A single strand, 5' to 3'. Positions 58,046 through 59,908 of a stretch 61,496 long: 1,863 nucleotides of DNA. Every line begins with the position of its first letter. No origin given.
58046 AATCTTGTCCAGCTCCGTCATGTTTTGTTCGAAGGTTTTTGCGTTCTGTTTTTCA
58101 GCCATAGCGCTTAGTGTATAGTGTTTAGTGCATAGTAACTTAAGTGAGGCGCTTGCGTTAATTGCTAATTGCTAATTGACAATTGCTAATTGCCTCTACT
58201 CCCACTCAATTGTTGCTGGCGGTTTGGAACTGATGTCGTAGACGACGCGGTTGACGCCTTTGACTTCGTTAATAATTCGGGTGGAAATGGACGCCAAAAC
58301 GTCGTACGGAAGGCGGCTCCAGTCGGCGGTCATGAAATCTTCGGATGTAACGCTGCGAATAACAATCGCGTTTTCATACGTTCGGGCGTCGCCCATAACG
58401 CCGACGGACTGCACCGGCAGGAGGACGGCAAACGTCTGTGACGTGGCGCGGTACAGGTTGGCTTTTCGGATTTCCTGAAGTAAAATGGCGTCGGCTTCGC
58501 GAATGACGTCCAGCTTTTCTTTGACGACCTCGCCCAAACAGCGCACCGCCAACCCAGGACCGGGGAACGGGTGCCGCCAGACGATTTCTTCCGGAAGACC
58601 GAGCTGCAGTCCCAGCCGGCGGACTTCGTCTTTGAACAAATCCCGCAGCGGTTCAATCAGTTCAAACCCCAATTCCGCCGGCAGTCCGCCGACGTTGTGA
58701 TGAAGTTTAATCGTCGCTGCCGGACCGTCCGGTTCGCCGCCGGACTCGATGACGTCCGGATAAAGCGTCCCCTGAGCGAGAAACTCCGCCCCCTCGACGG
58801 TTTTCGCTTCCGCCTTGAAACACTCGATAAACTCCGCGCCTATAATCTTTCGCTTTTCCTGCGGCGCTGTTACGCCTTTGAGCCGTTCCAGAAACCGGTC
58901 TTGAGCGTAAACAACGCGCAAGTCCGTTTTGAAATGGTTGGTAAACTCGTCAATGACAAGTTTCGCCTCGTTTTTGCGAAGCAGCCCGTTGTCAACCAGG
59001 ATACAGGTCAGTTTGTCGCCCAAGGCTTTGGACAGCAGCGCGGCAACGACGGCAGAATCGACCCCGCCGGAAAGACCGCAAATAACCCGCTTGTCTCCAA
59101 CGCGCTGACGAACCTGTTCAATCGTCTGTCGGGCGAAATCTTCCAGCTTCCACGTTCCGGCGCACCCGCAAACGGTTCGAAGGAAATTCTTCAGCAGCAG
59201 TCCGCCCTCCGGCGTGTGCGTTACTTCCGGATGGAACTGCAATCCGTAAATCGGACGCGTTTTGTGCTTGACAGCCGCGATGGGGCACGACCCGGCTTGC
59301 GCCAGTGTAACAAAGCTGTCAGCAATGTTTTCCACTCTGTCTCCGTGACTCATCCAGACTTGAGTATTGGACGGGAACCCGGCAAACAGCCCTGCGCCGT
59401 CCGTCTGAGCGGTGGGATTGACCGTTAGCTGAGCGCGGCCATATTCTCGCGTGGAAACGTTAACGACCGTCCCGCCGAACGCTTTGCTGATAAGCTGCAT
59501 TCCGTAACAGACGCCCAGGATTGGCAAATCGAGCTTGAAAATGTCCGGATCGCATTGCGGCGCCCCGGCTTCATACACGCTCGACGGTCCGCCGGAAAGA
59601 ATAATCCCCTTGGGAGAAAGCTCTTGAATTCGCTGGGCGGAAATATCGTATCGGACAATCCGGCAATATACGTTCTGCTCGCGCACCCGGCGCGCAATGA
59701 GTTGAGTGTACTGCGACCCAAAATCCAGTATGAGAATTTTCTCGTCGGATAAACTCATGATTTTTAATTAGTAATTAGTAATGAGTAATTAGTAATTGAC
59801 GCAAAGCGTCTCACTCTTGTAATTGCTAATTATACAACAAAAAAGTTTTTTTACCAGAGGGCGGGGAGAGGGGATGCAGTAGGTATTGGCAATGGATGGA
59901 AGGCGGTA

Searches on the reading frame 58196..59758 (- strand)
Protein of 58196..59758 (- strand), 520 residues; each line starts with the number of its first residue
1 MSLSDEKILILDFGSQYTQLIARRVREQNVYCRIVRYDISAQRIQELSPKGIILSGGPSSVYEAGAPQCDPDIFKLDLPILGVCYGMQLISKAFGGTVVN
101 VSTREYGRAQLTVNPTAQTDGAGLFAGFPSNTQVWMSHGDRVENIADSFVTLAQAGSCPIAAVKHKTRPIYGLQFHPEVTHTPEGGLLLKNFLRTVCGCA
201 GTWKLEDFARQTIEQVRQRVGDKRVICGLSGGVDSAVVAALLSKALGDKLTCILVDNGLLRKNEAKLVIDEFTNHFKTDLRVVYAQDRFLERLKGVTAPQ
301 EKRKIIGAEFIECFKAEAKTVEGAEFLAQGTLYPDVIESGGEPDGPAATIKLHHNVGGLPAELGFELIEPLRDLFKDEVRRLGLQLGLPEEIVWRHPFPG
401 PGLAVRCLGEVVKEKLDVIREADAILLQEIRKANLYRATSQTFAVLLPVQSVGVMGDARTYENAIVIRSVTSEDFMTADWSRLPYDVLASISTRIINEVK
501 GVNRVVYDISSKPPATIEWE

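Call 64: search_protein_families(library=pfam, proteins=[window:58196-59758:-], max_evalue=0.00001)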
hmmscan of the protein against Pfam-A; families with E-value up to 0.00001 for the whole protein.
window:58196-59758:- (520 aa): 5 families
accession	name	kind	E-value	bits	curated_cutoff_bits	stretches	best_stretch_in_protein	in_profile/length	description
PF00117.34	GATase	-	9.2e-49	166.1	22.8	1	9-194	1-188/190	Glutamine amidotransferase class-I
PF00958.27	GMP_synt_C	-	2.9e-45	152.7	27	1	428-519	1-92/92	GMP synthase C terminal domain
PF02540.23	NAD_synthase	-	2.8e-11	43.4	21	1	211-251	7-48/242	NAD synthase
PF07722.19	Peptidase_C26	-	1.8e-10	41.4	20.5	1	75-178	103-219/219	Peptidase C26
PF00733.27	Asn_synthase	-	1.4e-06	28.7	21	1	214-296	8-91/354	Asparagine synthase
